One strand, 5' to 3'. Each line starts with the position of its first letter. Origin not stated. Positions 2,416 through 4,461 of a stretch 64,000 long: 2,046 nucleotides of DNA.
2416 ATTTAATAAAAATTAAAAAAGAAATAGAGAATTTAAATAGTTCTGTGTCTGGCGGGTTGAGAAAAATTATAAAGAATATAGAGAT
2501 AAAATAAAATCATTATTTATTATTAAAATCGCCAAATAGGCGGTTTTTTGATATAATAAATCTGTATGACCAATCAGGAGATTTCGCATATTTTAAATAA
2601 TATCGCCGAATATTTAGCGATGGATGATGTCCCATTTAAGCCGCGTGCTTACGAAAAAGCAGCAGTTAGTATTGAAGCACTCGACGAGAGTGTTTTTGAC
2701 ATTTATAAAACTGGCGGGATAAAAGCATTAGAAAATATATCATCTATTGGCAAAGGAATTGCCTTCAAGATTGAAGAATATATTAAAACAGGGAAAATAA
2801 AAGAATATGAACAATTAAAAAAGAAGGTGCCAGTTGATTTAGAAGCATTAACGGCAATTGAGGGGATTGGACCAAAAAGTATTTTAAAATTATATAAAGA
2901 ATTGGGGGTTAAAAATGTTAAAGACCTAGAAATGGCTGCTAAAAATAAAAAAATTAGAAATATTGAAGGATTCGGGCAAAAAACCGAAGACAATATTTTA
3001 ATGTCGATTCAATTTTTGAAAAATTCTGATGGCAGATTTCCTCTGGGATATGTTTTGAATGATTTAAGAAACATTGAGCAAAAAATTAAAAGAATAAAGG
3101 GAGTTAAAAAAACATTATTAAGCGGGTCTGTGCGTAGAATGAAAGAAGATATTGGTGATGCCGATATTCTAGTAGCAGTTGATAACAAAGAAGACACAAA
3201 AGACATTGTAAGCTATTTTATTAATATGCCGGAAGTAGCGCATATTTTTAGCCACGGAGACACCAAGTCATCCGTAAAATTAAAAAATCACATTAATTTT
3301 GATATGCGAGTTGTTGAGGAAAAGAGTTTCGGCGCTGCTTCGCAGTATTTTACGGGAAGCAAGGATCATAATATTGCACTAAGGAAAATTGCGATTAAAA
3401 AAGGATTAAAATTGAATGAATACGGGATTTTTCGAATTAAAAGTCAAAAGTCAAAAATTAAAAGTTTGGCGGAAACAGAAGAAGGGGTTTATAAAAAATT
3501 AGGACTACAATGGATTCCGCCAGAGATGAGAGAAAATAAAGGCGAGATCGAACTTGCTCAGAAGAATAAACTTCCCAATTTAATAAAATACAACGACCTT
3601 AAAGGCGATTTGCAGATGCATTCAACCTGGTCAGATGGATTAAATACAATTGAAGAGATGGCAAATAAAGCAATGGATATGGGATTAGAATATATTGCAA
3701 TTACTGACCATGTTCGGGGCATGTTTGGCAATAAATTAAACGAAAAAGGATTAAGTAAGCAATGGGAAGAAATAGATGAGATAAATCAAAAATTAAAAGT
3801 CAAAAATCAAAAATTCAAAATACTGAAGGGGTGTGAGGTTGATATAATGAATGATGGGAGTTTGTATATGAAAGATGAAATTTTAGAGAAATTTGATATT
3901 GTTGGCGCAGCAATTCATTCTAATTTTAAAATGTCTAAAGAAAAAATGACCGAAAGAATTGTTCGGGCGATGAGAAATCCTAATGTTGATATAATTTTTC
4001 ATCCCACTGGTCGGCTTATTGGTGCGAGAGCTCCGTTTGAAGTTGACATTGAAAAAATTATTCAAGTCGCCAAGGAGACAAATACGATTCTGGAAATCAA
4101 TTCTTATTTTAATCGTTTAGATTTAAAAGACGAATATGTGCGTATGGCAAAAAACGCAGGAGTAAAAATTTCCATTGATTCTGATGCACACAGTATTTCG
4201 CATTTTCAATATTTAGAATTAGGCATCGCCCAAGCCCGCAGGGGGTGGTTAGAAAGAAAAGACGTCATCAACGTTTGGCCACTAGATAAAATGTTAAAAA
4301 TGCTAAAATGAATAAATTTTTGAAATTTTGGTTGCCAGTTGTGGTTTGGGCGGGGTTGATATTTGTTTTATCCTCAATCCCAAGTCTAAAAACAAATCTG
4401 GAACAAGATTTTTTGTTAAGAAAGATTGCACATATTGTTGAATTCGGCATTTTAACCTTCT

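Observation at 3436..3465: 30-nt AAAAGTC-heptamer mini-element inserted in frame into several essential genes (polX twice, ileS, leuS, pth)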

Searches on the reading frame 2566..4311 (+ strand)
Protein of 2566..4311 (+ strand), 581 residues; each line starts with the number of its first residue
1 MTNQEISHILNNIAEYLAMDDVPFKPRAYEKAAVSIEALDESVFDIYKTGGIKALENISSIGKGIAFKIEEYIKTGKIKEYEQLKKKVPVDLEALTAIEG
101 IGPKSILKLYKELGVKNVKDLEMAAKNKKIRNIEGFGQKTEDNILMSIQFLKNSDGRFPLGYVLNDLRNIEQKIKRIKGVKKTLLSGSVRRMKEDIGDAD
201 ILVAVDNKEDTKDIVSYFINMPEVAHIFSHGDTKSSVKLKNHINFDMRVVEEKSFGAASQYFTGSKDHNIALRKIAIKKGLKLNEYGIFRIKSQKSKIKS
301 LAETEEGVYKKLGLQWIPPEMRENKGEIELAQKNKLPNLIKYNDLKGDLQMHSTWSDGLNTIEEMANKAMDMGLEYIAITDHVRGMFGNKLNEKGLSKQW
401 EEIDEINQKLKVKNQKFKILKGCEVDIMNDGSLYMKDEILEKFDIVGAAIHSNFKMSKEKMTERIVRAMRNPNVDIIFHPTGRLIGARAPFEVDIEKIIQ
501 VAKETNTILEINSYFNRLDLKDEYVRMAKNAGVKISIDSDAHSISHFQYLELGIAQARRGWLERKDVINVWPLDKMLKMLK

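Call 9: search_protein_families(library=pfam, proteins=[window:2566-4311:+])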
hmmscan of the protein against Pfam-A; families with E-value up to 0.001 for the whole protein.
window:2566-4311:+ (581 aa): 5 families
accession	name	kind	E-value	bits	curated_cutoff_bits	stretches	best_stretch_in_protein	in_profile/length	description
PF14791.11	DNA_pol_B_thumb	-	1.1e-23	83.3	25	1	258-323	1-63/63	DNA polymerase beta thumb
PF14716.13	HHH_8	-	9.1e-15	55.2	30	1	1-77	1-72/73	Helix-hairpin-helix domain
PF02811.25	PHP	-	1.5e-11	45.4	26.4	1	348-512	1-162/164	PHP domain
PF14520.12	HHH_5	-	1.4e-10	41.9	27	1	93-148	2-55/57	Helix-hairpin-helix domain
PF01876.22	RNase_P_p30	-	3.4e-05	23.8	35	1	356-512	8-144/214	RNase P subunit p30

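Call 40: find_homologous_proteins(query=window:2566-4311:+)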
Query window:2566-4311:+ (581 aa): 7997 proteins with E <= 0.001 among 8000 candidates; the best 120 are listed.
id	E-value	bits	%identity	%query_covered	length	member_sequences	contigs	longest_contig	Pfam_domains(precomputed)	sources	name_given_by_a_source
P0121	0.0e+0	1270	100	100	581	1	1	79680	PF14520.13,PF14716.14,PF02811.27,PF14791.12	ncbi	ncbi:MAG: DNA polymerase/3'-5' exonuclease PolX [Patescibacteria group bacterium]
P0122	0.0e+0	1089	84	100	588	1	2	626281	PF14520.13,PF14716.14,PF02811.27,PF14791.12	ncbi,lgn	-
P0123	0.0e+0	1041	80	100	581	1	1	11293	PF14520.13,PF14716.14,PF02811.27,PF14791.12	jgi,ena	-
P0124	0.0e+0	1031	80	100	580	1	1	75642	PF14520.13,PF14716.14,PF02811.27,PF14791.12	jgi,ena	-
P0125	0.0e+0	1020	80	100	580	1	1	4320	PF14520.13,PF14716.14,PF02811.27,PF14791.12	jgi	jgi:DNA polymerase (family 10)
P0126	5.3e-296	1001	76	100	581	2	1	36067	PF14520.13,PF14716.14,PF02811.27,PF14791.12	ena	-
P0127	8.5e-295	997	77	100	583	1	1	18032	PF14520.13,PF14716.14,PF02811.27,PF14791.12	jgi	jgi:DNA polymerase (family 10)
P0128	3.0e-292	989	75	100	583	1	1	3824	PF14520.13,PF14716.14,PF02811.27,PF14791.12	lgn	-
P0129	2.1e-288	976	75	100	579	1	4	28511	PF14520.13,PF14716.14,PF02811.27,PF14791.12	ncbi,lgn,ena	-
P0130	7.4e-288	974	75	100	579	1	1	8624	PF14520.13,PF14716.14,PF02811.27,PF14791.12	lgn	-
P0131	1.5e-287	973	74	100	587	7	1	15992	PF14520.13,PF14716.14,PF02811.27,PF14791.12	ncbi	-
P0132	1.8e-287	973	76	100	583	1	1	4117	PF14520.13,PF14716.14,PF02811.27,PF14791.12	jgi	jgi:DNA polymerase (family 10)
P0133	2.7e-286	969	75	100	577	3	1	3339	PF14520.13,PF14716.14,PF02811.27,PF14791.12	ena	-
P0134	3.3e-282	955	73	100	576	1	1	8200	PF14520.13,PF14716.14,PF02811.27,PF14791.12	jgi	-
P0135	5.3e-281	951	73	100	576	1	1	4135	PF14520.13,PF14716.14,PF02811.27,PF14791.12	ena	-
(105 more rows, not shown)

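Call 47: search_solved_structures(query=window:2566-4311:+, show_alignments=1)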
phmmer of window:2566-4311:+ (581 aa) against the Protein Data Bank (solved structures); distinct sequences matched with E-value up to 0.001: 94 (the best 60 are shown).
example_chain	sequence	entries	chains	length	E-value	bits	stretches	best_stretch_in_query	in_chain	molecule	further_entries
3au2_A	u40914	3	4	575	1.9e-128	433.1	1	1-581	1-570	DNA polymerase beta family (X family)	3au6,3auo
3b0y_A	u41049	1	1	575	1.3e-127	430.3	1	1-581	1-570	DNA polymerase beta family (X family)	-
3b0x_A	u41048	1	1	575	1.3e-127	430.3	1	1-581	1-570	DNA polymerase beta family (X family)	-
2w9m_A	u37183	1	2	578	7.1e-54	186.9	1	6-569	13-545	POLYMERASE X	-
4p4m_A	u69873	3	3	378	7.5e-15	58.1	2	238-303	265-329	DNA polymerase beta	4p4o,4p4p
3gdx_A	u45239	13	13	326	7.8e-13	51.5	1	24-289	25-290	DNA polymerase beta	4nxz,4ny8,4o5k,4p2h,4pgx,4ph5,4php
5hhh_A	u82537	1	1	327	7.8e-13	51.5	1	24-289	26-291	DNA polymerase beta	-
4mf8_A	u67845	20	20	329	8e-13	51.5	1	24-289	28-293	DNA polymerase beta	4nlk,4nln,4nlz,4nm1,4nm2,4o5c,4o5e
1bpx_A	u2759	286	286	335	8.5e-13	51.4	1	24-289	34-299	PROTEIN (DNA POLYMERASE BETA) | DNA POLYMERASE BETA | PROTEIN (DNA POLYMERASE BETA (E.C.2.7.7.7))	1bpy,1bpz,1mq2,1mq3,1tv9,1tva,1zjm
4m2y_A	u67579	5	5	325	8.7e-13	51.3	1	24-288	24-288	DNA polymerase beta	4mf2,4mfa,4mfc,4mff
5vrw_A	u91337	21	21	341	8.9e-13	51.3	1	24-289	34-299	DNA polymerase beta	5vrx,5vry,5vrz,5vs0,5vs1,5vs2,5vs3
3ogu_A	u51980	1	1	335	8.9e-13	51.3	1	24-289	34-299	DNA polymerase beta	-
4rpx_A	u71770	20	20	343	9.1e-13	51.3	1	24-289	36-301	DNA polymerase beta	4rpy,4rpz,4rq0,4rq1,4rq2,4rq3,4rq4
4m47_A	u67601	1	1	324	9.3e-13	51.2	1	24-288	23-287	DNA polymerase beta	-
6dic_A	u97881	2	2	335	1.1e-12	50.9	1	24-289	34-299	DNA polymerase beta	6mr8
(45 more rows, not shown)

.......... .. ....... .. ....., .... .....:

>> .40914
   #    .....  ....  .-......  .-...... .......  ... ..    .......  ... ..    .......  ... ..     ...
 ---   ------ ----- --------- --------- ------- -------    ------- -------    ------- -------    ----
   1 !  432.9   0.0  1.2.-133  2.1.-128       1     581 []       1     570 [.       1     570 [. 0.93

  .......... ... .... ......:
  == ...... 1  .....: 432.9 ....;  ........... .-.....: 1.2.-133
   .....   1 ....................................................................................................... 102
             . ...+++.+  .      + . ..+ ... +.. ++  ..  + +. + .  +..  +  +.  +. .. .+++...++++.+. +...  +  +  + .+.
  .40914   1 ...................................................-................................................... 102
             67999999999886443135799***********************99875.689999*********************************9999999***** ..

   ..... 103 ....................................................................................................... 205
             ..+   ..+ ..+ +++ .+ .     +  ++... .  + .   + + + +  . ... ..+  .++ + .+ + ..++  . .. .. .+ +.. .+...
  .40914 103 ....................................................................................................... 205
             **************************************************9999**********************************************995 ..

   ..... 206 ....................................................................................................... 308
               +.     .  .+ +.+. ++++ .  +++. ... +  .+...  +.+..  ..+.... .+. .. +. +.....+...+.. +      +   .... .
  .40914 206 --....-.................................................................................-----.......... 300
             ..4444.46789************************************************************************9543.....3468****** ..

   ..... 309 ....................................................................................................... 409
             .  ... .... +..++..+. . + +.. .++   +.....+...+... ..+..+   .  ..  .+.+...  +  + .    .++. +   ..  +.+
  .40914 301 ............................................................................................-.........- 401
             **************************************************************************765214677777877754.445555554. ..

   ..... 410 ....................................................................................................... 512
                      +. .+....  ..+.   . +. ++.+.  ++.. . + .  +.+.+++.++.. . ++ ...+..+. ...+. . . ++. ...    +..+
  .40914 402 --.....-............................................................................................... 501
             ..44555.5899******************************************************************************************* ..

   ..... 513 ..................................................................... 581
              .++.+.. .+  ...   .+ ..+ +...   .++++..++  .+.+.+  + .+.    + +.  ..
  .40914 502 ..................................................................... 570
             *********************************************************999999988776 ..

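Call 66: find_encoding_contigs(protein=P0122, flank=10000, max_places=1)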
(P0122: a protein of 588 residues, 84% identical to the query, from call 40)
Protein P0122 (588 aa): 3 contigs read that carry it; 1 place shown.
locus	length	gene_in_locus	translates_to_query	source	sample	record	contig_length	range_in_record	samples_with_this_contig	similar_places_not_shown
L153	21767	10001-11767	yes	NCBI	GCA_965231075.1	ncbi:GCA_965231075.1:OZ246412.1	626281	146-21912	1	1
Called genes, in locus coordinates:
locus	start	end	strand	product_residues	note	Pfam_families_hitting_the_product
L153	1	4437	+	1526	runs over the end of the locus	?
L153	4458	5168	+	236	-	PF24575:TPR_Slam (faint), PF10602:RPN7 (faint), PF13371:TPR_9 (faint), PF00515:TPR_1 (faint), PF14559:TPR_19 (weak), PF13424:TPR_12 (weak), PF13432:TPR_16 (weak), PF07719:TPR_2 (weak), +8 more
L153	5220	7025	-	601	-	PF11028:TMEM260_N, PF28495:TMEM260_2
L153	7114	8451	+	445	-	PF04932:Wzy_C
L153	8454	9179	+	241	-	PF09335:VTT_dom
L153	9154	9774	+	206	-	PF07690:MFS_1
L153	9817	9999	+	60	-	PF08984:DUF1858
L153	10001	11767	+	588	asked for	PF14716:HHH_8, PF14520:HHH_5, PF14791:DNA_pol_B_thumb, PF02811:PHP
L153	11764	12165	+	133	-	PF04892:VanZ-LLP1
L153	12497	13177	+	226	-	-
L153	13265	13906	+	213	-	-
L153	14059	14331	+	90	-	-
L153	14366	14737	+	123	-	PF18917:LiaI-LiaF-like_TM1, PF22570:LiaF-TM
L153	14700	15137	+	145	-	PF01668:SmpB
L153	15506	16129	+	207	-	PF05198:IF3_N, PF00707:IF3_C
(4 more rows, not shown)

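Call 71: find_encoding_contigs(protein=P0132, flank=1500, max_places=1)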
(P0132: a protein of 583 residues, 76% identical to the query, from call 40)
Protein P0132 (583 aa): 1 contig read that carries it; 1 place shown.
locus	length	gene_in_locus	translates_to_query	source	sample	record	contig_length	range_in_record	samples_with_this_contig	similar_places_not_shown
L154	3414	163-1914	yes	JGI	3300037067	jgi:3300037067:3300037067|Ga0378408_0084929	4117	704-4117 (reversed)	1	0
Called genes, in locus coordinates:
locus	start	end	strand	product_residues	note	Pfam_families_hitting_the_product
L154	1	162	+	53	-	?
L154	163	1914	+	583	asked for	PF14716:HHH_8, PF14520:HHH_5, PF14791:DNA_pol_B_thumb, PF02811:PHP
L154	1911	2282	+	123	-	PF04892:VanZ-LLP1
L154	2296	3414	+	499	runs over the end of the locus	-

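Call 72: find_encoding_contigs(protein=P0124, flank=10000, max_places=1)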
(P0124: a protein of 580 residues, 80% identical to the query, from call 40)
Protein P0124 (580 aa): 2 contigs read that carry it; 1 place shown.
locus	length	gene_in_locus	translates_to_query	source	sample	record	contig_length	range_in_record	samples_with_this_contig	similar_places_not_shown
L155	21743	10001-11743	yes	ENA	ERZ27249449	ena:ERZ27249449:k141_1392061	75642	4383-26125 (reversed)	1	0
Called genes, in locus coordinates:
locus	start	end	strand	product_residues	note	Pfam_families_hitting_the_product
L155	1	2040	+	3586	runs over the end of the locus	-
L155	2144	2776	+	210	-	PF20803:PaaX_M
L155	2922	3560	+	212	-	-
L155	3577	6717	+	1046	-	PF00932:LTD, PF05048:NosD, PF13229:Beta_helix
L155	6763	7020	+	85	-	-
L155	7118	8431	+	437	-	PF04932:Wzy_C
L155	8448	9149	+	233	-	PF09335:VTT_dom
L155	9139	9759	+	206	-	PF07690:MFS_1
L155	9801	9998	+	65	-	PF08984:DUF1858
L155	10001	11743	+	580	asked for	PF14716:HHH_8, PF14520:HHH_5, PF14791:DNA_pol_B_thumb, PF02811:PHP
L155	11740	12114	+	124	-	PF04892:VanZ-LLP1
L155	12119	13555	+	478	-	-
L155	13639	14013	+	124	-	PF18917:LiaI-LiaF-like_TM1, PF22570:LiaF-TM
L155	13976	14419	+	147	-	PF01668:SmpB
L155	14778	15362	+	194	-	PF05198:IF3_N, PF00707:IF3_C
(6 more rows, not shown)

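Call 87: predict_structure(alignment_id=A2)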
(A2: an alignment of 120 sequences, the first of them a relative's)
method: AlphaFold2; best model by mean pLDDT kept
length: 581 residues; sequences in the alignment: 120
mean_pLDDT: 90.3   pTM: 0.82
mean pLDDT of the five models: 90.3, 89.3, 88.5, 87.9, 86.2
residues with pLDDT >= 90: 381; 70-90: 182; 50-70: 15; < 50: 3
segments of 3 or more residues with pLDDT < 50: none
pLDDT, mean of each block of 10 residues (from residue 1): 85 90 81 84 90 90 92 92 93 82 91 95 92 82 80 78 89 94 93 90 91 89 83 88 90 91 91 93 87 55 87 95 95 97 97 92 97 97 76 89 98 96 96 95 97 91 98 96 81 95 97 86 94 97 91 96 98 96 87
secondary structure, 60 per line:
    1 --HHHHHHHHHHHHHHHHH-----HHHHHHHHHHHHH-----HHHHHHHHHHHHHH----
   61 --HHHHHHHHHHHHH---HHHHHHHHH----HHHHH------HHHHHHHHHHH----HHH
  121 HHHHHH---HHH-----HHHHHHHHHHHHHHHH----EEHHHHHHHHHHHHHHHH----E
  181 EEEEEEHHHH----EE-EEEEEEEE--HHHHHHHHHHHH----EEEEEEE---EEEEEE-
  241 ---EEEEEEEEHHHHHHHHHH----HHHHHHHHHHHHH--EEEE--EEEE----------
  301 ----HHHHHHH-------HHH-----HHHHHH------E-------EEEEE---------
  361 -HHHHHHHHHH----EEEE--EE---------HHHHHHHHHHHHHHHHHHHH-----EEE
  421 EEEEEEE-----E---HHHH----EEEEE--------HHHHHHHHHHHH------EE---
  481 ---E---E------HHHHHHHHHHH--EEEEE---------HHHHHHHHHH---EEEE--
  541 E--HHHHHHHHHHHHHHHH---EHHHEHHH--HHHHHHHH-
elements in order: H3-19 H25-37 H43-56 H63-75 H79-87 H92-96 H103-113 H118-126 H138-153 H160-175 E180-186 H187-190 E198-205 H208-219 E224-230 E234-239 E244-251 H252-261 H266-278 E281-284 E287-290 H305-311 H327-332 E347-351 H362-371 E376-379 H393-412 E418-427 H437-440 E445-449 H458-469 H495-505 E508-512 H522-531 E535-538 H544-559 H573-580
